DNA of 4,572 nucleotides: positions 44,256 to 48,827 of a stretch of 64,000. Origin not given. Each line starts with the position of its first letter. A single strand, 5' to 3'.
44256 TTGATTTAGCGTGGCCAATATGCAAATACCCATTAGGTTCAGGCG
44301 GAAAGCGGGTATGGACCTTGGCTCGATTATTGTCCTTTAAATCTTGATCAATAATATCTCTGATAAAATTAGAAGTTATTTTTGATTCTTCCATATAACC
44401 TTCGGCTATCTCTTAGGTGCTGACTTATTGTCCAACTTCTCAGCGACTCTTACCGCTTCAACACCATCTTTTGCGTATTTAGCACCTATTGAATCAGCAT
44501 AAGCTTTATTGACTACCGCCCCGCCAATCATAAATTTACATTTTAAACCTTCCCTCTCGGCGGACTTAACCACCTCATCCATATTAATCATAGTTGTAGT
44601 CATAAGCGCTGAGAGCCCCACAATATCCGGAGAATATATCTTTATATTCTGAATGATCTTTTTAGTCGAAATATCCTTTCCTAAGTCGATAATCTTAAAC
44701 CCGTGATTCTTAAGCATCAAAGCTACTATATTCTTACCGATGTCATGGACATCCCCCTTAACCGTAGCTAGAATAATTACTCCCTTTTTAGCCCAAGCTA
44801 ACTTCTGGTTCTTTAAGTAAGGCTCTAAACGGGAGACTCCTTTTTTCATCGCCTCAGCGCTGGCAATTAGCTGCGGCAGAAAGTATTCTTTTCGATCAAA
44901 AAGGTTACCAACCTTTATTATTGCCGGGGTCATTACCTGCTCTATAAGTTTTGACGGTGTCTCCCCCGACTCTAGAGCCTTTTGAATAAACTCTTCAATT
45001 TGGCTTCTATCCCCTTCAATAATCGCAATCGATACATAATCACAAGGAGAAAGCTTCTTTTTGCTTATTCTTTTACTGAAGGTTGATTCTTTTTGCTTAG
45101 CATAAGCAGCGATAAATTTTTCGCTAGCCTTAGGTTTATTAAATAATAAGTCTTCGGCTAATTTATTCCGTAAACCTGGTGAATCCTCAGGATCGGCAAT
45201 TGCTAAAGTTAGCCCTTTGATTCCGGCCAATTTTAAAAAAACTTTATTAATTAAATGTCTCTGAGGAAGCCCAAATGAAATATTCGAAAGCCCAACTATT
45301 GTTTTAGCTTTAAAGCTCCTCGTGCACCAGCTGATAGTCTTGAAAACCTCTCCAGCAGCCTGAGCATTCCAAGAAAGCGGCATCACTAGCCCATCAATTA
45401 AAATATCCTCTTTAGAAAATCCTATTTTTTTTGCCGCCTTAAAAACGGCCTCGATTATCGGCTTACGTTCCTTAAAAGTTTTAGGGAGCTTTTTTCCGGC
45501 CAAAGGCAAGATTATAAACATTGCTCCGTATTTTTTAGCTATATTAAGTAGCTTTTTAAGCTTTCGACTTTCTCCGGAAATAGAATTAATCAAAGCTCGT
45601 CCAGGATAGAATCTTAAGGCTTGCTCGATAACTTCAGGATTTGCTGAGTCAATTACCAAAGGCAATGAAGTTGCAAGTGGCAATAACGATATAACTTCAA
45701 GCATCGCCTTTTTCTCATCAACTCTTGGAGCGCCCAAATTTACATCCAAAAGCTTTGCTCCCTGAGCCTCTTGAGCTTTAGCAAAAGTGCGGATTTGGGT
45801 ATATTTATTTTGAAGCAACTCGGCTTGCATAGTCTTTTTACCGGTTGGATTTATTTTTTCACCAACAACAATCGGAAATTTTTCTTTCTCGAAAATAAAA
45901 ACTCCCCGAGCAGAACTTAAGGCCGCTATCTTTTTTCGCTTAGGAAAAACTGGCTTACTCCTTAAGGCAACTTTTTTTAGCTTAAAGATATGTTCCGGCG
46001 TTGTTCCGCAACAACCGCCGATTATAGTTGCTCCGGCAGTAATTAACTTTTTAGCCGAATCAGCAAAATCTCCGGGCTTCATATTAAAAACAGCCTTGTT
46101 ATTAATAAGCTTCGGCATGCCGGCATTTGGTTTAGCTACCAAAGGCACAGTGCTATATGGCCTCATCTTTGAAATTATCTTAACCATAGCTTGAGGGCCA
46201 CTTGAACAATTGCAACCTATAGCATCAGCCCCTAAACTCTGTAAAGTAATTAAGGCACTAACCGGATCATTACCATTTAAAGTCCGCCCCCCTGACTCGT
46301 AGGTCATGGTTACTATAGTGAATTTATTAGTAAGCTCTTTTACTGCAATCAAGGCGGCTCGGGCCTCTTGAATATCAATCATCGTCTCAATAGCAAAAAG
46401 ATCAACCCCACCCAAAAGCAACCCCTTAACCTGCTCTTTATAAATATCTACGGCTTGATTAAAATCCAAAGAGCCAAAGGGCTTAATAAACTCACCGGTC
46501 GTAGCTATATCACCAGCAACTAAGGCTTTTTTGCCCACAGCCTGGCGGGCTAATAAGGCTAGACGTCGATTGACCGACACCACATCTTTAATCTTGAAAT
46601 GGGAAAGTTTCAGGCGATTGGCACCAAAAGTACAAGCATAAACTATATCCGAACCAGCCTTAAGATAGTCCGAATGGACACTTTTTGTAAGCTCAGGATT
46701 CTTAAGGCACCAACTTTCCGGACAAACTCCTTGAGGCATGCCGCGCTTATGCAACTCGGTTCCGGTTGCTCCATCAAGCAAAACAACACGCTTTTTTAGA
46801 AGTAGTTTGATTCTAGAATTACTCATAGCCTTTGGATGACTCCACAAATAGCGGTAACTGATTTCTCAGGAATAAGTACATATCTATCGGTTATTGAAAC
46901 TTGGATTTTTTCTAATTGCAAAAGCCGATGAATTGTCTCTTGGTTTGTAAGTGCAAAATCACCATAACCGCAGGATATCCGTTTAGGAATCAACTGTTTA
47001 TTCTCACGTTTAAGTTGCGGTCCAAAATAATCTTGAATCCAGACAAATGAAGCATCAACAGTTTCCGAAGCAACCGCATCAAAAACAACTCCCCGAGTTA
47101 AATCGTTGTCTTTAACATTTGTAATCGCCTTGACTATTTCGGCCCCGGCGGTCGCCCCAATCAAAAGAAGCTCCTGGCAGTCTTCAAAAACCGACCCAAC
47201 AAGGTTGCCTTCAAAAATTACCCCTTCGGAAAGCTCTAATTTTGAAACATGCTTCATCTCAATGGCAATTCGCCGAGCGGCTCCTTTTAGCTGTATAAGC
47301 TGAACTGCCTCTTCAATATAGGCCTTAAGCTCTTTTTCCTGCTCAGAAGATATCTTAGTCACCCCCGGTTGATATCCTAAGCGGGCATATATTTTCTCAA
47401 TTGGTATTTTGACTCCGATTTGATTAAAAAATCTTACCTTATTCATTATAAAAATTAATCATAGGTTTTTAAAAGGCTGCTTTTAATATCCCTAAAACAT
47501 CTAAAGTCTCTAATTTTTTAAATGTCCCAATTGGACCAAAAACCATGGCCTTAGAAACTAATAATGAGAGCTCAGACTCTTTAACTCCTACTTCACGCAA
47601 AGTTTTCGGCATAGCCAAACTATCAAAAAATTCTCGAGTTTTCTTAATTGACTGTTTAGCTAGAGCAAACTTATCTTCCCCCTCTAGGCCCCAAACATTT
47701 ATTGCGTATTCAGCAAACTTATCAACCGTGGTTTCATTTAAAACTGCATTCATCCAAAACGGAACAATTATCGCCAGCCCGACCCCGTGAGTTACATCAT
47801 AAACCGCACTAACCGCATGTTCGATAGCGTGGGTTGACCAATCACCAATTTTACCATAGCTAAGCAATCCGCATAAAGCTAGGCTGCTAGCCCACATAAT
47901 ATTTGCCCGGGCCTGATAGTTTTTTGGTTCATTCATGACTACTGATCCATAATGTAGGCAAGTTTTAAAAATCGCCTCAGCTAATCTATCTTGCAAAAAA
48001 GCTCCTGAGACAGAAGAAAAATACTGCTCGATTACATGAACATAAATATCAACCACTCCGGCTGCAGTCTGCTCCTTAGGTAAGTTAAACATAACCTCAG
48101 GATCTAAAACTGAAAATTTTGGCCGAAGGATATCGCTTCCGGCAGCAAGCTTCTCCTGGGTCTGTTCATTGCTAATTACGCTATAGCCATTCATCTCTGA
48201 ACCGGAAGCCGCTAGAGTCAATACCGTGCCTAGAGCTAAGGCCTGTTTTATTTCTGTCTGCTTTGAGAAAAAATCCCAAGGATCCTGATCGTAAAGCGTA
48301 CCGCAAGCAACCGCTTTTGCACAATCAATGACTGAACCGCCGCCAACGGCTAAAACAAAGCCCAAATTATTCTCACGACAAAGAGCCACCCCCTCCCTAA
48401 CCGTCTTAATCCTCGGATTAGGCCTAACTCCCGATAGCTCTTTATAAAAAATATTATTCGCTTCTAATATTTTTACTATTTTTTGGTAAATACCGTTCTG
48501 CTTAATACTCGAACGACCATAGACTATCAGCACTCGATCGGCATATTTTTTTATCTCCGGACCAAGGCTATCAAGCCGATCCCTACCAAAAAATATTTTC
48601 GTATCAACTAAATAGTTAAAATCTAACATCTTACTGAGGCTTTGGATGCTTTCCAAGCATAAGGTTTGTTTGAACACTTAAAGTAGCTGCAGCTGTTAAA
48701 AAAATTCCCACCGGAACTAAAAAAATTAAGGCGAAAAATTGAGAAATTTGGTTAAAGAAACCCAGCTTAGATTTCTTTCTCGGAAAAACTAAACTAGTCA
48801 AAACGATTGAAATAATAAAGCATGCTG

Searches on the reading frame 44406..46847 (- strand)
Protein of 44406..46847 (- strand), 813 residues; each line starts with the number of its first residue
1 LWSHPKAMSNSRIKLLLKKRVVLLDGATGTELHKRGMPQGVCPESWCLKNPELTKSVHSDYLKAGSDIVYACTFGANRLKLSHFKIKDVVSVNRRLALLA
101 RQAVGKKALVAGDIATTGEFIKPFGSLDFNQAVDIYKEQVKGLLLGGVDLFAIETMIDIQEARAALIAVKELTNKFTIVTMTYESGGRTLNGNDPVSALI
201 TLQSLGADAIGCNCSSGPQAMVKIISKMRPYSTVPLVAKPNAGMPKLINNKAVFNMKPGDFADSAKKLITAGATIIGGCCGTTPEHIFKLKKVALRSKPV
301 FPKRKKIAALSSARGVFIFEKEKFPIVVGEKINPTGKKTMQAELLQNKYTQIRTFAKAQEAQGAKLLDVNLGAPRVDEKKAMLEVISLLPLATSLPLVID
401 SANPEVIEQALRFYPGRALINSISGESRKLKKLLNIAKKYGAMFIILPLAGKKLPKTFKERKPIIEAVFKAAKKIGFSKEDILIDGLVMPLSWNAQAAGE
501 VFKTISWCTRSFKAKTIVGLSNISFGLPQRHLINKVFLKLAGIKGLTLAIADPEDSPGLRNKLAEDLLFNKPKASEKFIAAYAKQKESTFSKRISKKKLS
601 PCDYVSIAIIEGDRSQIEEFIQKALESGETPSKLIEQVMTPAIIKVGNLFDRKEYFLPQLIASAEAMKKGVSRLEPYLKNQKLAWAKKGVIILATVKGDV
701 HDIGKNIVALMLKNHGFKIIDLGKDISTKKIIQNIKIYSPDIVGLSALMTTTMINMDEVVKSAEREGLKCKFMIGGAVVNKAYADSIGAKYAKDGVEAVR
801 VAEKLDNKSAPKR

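Call 8: search_protein_families(library=pfam, proteins=[window:44406-46847:-], max_evalue=0.01)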
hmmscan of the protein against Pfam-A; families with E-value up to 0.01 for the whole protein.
window:44406-46847:- (813 aa): 5 families
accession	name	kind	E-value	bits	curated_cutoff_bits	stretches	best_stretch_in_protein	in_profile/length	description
PF02574.22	S-methyl_trans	-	1.8e-68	231.9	22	1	22-293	1-282/283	Homocysteine S-methyltransferase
PF02310.24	B12-binding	-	3.5e-25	88.6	32.1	1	690-790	2-102/121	B12 binding domain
PF00809.28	Pterin_bind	-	4.9e-25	89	25.5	1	330-550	2-242/244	Pterin binding enzyme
PF02607.22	B12-binding_2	-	2.4e-20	73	23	1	607-675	7-74/74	B12 binding domain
PF03599.22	CdhD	-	0.0024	17.1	24.8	1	378-447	81-149/387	CO dehydrogenase/acetyl-CoA synthase delta subunit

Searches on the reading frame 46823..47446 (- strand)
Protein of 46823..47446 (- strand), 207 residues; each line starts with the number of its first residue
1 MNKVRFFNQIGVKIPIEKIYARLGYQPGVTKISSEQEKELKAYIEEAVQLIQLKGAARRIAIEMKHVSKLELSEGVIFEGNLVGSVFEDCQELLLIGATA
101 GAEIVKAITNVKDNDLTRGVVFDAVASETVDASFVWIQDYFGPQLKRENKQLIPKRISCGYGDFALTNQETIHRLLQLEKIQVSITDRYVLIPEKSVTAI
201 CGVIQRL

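Call 8: search_protein_families(library=pfam, proteins=[window:46823-47446:-], max_evalue=0.01)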
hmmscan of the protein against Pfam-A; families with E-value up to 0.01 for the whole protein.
window:46823-47446:- (207 aa): 1 family
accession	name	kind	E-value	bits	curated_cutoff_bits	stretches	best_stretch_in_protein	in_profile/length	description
PF02965.22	Met_synt_B12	-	0.004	17.1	25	1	156-200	199-245/273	Vitamin B12 dependent methionine synthase, activation domain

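Call 45: search_protein_families(library=ncbifam, proteins=[window:46823-47446:-], max_evalue=0.001)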
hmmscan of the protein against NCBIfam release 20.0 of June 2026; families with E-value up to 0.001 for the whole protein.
window:46823-47446:- (207 aa): 0 families

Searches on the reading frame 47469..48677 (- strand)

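Call 8: search_protein_families(library=pfam, proteins=[window:47469-48677:-], max_evalue=0.01)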
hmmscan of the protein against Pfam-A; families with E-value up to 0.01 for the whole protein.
window:47469-48677:- (402 aa): 3 families
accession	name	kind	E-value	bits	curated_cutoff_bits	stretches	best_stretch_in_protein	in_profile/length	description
PF00465.25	Fe-ADH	-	3.5e-46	157.3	31.3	1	26-193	2-168/168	Iron-containing alcohol dehydrogenase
PF25137.1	ADH_Fe_C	-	7.1e-35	120.9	27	1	204-402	1-194/194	Fe-containing alcohol dehydrogenase family, C-terminal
PF13685.12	Fe-ADH_2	-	6.2e-08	33.2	28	1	45-125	18-95/149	Iron-containing alcohol dehydrogenase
